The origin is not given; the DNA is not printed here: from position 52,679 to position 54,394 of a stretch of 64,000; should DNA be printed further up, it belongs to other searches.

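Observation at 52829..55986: Tandem pair of highly divergent glutamate-cysteine-ligase-superfamily paralogues as independent transcription units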

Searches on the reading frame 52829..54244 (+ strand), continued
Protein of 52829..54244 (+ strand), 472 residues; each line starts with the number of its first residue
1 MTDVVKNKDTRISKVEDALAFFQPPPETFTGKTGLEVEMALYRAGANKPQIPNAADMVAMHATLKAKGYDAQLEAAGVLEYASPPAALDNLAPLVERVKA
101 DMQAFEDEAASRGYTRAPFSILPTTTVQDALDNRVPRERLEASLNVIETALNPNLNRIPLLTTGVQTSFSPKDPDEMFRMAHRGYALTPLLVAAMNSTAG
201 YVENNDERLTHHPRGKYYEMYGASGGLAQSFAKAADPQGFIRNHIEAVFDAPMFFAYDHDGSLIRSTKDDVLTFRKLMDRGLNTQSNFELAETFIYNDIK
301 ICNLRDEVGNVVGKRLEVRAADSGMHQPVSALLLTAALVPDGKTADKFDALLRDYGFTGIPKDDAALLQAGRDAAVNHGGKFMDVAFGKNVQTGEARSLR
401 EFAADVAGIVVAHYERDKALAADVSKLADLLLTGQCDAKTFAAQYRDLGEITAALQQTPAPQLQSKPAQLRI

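Call 47: search_protein_families(library=pfam, proteins=[L029:5226-7304:-, L029:7368-7865:-, L029:8001-9404:+, L029:9411-10175:-, L029:10175-10807:-, L029:3649-4116:-, L029:4142-4777:-, L012:6107-6952:+, L012:11349-11954:-, L012:11978-12628:-], max_evalue=0.001)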
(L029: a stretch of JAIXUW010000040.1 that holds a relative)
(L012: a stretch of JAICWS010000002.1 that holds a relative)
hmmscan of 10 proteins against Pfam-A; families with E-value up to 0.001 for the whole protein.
L029:5226-7304:- (692 aa): 2 families
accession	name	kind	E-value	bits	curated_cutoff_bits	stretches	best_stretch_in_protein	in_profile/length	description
PF01432.26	Peptidase_M3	-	2.9e-117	393.3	27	1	231-673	3-454/457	Peptidase family M3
PF19310.4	TOP_N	-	3.9e-07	30.3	27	1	34-153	2-120/123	Neurolysin/Thimet oligopeptidase, N-terminal domain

L029:7368-7865:- (165 aa): 0 families

L029:8001-9404:+ (468 aa): 1 family
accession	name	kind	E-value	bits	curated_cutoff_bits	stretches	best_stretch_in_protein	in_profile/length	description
PF04107.18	GCS2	-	4.6e-08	33.2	21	1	35-248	2-207/291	Glutamate-cysteine ligase family 2(GCS2)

L029:9411-10175:- (254 aa): 2 families
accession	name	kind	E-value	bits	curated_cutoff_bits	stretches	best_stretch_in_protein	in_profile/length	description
PF02230.22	Abhydrolase_2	-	2e-06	28.3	23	1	19-165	10-142/217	Phospholipase/Carboxylesterase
PF12146.15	Hydrolase_4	-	1.4e-05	25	27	1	108-177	58-125/239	Serine aminopeptidase, S33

L029:10175-10807:- (210 aa): 6 families
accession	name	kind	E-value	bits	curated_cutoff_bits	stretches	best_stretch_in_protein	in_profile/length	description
PF13649.12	Methyltransf_25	-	1.3e-16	61.5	27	1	51-147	1-97/97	Methyltransferase domain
PF08241.18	Methyltransf_11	-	8.8e-15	55.6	21.2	1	52-150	1-94/95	Methyltransferase domain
PF13489.12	Methyltransf_23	-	4.9e-14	52.8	27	1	40-151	13-116/164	Methyltransferase domain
PF08242.18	Methyltransf_12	-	1.1e-11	45.7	30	1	52-149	1-98/98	Methyltransferase domain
PF03848.20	TehB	-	1.9e-08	34.4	20.4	1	49-148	32-129/193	Tellurite resistance protein TehB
PF13847.12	Methyltransf_31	-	6.6e-06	26.3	27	1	47-151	3-109/145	Methyltransferase domain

L029:3649-4116:- (155 aa): 1 family
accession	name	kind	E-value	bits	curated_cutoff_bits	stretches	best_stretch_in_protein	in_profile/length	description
PF00177.27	Ribosomal_S7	-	4.7e-60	201.9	24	1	1-148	1-148/148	Ribosomal protein S7p/S5e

L029:4142-4777:- (211 aa): 1 family
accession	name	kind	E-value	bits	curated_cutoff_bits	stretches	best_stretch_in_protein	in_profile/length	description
PF00164.32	Ribosom_S12_S23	-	1.5e-36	124.9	22.3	1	107-211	3-109/110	Ribosomal protein S12/S23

L012:6107-6952:+ (282 aa): 2 families
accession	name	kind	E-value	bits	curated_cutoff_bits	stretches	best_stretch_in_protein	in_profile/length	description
PF20143.4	NAD_kinase_C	-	3.6e-10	40.1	23.7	1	141-229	2-89/126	ATP-NAD kinase C-terminal domain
PF01513.26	NAD_kinase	-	6e-10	40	25.5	1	57-112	68-122/130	ATP-NAD kinase N-terminal domain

L012:11349-11954:- (201 aa): 2 families
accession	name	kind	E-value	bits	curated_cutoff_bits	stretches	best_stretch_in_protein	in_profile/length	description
PF01227.27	GTP_cyclohydroI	-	9e-74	247.2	27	1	20-198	2-178/179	GTP cyclohydrolase I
PF14489.11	QueF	-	0.00065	20.3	27.3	0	103-154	7-58/81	QueF-like protein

L012:11978-12628:- (216 aa): 1 family
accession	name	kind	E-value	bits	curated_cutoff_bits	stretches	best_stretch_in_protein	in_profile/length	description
PF00730.31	HhH-GPD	-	1e-16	61.7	26.2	1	63-202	2-106/108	HhH-GPD superfamily base excision DNA repair protein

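Call 48: find_related_loci(query=A1, collection=metagenome_contigs, flank=2500)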
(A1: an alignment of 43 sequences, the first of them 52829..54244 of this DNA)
Query A1 (472 aa) in metagenome_contigs; peptide patterns used: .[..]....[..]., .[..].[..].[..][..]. (x = any residue, [..] = any of these).
252 stretches matched a pattern; 15 encode a relative of the query (tblastn E <= 1e-3); 13 distinct loci.
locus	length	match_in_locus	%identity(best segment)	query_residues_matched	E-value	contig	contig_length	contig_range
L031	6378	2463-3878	95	1-472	0e+0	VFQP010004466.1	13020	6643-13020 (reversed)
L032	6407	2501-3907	84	1-467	0e+0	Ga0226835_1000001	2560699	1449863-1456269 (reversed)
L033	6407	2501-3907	84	1-467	0e+0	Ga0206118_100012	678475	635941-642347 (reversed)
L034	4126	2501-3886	84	1-462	0e+0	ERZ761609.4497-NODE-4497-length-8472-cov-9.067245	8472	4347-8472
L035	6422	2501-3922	71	1-472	0e+0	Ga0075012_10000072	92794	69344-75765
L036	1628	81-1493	66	1-471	0e+0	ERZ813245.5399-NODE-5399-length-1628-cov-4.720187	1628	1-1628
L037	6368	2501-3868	70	1-457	0e+0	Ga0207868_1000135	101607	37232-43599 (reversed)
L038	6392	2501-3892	66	1-468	0e+0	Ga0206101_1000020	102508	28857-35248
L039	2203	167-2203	62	1-465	0e+0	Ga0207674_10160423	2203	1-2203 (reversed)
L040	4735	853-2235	62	1-467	0e+0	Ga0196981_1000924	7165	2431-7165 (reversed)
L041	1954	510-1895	57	1-472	0e+0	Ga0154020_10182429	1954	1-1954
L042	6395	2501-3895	55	1-472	1e-171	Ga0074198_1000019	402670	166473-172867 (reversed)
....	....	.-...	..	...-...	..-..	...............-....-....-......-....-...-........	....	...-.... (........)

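Call 51: list_cluster_members(proteins=[P0124, P0126, P0129, P0130, P0132, P0135, P0140, P0150, P0161, P0180])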
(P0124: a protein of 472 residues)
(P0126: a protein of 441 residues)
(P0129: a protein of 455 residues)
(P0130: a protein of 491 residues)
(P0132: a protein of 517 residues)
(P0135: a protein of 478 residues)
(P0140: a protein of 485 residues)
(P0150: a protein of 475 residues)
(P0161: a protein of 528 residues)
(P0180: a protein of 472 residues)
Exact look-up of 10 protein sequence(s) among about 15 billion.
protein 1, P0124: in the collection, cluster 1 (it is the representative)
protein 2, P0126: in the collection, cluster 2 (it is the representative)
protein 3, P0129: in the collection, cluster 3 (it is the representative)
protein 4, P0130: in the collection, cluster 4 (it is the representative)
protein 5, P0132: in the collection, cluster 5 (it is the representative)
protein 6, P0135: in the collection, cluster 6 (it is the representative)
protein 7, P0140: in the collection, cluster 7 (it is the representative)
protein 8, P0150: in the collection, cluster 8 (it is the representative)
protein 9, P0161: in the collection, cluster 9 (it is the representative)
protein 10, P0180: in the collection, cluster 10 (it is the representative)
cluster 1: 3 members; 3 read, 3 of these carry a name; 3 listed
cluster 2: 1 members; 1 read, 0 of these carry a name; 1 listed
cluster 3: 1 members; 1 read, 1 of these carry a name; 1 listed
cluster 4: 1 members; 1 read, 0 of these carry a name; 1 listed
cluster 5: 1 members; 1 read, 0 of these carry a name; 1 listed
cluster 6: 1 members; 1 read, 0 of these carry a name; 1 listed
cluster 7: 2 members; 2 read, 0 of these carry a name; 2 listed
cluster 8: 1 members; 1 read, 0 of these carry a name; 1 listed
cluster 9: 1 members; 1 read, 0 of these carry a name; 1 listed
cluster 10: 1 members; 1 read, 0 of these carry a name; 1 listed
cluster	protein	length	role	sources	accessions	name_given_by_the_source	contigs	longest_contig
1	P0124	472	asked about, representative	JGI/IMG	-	gamma-glutamylcysteine synthetase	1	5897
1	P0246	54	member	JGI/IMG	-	hypothetical protein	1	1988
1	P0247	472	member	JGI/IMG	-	gamma-glutamylcysteine synthetase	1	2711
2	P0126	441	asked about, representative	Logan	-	-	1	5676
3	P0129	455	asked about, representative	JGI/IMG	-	hypothetical protein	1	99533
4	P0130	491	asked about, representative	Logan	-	-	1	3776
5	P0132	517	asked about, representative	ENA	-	-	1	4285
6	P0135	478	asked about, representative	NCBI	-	-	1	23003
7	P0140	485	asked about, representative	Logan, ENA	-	-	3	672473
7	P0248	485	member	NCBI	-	-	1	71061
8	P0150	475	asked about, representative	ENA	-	-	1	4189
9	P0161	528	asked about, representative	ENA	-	-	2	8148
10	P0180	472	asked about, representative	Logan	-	-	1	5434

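Call 52: find_encoding_contigs(protein=P0140, flank=6000, max_places=2)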
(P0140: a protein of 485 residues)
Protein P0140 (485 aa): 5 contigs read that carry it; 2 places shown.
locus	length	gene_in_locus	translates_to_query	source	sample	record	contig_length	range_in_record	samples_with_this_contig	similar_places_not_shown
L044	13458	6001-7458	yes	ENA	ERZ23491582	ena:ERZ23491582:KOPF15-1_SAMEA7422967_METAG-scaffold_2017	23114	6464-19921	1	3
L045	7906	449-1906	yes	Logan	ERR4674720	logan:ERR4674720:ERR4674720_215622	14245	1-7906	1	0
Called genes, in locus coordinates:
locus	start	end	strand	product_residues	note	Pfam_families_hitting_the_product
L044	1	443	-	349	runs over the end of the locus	PF00990:GGDEF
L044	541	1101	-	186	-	PF18306:LDcluster4, PF03641:Lysine_decarbox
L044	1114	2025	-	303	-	PF07007:LprI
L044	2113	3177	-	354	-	-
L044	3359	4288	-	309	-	PF02951:GSH-S_N, PF02955:GSH-S_ATP, PF14398:ATPgrasp_YheCD (weak), PF08443:RimK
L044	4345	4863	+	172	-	PF04390:LptE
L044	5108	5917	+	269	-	-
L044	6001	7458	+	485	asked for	-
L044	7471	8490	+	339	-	PF06144:DNA_pol3_delta (faint)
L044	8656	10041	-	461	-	PF00909:Ammonium_transp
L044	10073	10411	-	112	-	PF00543:P-II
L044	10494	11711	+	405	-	PF01494:FAD_binding_3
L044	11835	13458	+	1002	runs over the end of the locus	PF04917:Shufflon_N, PF13884:Peptidase_S74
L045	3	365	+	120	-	?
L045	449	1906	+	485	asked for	-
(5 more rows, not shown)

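Call 53: find_encoding_contigs(protein=P0129, flank=6000, max_places=2)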
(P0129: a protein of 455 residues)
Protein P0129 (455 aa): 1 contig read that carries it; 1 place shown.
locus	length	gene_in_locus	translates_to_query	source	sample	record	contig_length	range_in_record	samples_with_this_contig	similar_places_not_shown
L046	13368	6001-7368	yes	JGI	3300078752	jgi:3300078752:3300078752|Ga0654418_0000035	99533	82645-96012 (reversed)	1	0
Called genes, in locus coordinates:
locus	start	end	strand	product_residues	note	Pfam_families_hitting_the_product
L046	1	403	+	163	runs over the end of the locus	-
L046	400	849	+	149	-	-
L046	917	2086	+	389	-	PF08442:ATP-grasp_2, PF13549:ATP-grasp_5, PF24948:Citrate_synth_N, PF00549:Ligase_CoA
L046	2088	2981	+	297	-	PF02629:CoA_binding, PF13607:Succ_CoA_lig, PF00549:Ligase_CoA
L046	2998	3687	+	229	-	PF00027:cNMP_binding, PF13545:HTH_Crp_2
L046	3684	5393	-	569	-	PF08447:PAS_3, PF00990:GGDEF, PF00563:EAL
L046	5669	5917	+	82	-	-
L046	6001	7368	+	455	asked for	PF04107:GCS2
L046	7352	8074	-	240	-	-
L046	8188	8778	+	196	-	-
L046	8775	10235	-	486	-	PF02934:GatB_N, PF02637:GatB_Yqey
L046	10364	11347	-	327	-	PF00293:NUDIX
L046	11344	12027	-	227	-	-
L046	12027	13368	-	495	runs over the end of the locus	PF01425:Amidase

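Call 83: find_encoding_contigs(protein=P0135, flank=7000, max_places=1)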
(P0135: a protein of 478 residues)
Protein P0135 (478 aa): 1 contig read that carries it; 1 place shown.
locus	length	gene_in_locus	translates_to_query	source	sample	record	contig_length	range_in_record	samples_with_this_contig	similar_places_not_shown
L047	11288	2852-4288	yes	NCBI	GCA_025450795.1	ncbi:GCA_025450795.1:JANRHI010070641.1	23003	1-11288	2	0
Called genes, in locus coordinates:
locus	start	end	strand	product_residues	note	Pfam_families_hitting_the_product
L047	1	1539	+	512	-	?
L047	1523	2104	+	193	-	PF04390:LptE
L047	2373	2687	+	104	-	-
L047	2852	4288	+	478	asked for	-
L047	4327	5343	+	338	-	PF21694:DNA_pol3_delta_C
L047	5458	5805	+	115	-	-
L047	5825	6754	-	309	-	PF02195:ParB_N, PF17762:HTH_ParB, PF23552:ParB_C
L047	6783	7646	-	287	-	PF10609:ParA, PF13614:AAA_31, PF00142:Fer4_NifH (weak), PF01656:CbiA, PF02374:ArsA_ATPase (weak), PF06564:CBP_BcsQ (weak), PF09140:MipZ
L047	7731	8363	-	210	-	PF02527:GidB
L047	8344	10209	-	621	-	PF01134:GIDA, PF12831:FAD_oxidored, PF21680:GIDA_C_1st, PF13932:SAM_GIDA_C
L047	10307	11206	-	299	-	PF00383:dCMP_cyt_deam_1 (faint), PF08211:dCMP_cyt_deam_2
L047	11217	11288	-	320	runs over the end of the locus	PF08211:dCMP_cyt_deam_2 (weak), PF00383:dCMP_cyt_deam_1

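Call 84: find_encoding_contigs(protein=P0137, flank=7000, max_places=1)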
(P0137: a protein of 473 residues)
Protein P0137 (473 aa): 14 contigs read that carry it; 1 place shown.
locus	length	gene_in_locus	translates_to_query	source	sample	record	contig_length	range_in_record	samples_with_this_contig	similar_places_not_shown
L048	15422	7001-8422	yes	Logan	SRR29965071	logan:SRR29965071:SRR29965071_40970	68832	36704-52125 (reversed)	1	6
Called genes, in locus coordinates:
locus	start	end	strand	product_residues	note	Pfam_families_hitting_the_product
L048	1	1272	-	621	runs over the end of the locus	-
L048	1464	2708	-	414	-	PF13609:Porin_4, PF00267:Porin_1 (weak)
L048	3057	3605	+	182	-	PF12100:DUF3576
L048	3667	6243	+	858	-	PF00133:tRNA-synt_1, PF09334:tRNA-synt_1g, PF13603:tRNA-synt_1_2, PF00133:tRNA-synt_1, PF08264:Anticodon_1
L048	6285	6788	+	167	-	PF04390:LptE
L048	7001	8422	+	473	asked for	PF04107:GCS2 (weak)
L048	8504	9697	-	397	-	PF01053:Cys_Met_Meta_PP, PF00155:Aminotran_1_2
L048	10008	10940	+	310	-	PF21694:DNA_pol3_delta_C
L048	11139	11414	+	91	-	-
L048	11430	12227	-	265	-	PF03437:BtpA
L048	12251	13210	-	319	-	PF00892:EamA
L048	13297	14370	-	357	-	PF02826:2-Hacid_dh_C, PF07991:KARI_N, PF03807:F420_oxidored (weak), PF01450:KARI_C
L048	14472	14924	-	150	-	-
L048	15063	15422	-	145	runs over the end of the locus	-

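Call 85: find_encoding_contigs(protein=P0133, flank=7000, max_places=1)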
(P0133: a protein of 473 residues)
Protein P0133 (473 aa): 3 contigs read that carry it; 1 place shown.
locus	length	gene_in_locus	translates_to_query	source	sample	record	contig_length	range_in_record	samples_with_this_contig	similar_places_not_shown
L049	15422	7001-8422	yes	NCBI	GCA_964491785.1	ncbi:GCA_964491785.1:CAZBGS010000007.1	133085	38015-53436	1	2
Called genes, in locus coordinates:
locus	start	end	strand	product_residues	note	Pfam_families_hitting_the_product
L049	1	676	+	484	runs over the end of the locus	PF00309:Sigma54_AID, PF04963:Sigma54_CBD, PF04552:Sigma54_DBD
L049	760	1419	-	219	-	PF01168:Ala_racemase_N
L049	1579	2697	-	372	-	PF13609:Porin_4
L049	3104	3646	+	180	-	PF12100:DUF3576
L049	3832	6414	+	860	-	PF00133:tRNA-synt_1, PF01406:tRNA-synt_1e (faint), PF09334:tRNA-synt_1g, PF13603:tRNA-synt_1_2, PF00133:tRNA-synt_1, PF08264:Anticodon_1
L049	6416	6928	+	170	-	PF04390:LptE (weak)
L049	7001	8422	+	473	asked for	-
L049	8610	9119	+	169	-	-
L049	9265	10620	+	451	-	PF10396:TrmE_N, PF12631:MnmE_helical, PF01926:MMR_HSR1, PF02421:FeoB_N (weak)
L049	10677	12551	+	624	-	PF01134:GIDA, PF12831:FAD_oxidored (weak), PF21680:GIDA_C_1st, PF13932:SAM_GIDA_C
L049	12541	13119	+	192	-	PF02527:GidB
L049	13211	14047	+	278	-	PF00142:Fer4_NifH, PF02374:ArsA_ATPase (weak), PF06564:CBP_BcsQ (weak), PF09140:MipZ, PF10609:ParA, PF13614:AAA_31, PF01656:CbiA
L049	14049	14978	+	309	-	PF02195:ParB_N, PF17762:HTH_ParB, PF23552:ParB_C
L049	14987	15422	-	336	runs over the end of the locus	-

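Call 86: find_encoding_contigs(protein=P0153, flank=7000, max_places=1)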
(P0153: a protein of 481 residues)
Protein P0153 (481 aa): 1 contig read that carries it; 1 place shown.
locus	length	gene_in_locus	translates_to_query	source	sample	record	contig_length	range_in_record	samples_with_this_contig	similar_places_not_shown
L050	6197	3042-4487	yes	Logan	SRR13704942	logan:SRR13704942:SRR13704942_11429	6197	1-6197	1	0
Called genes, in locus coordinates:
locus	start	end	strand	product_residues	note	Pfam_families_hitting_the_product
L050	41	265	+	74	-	-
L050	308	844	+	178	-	PF04390:LptE (weak)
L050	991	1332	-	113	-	PF02627:CMD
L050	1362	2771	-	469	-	PF13454:NAD_binding_9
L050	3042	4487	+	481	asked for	-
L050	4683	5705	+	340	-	PF21694:DNA_pol3_delta_C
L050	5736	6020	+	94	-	PF01230:HIT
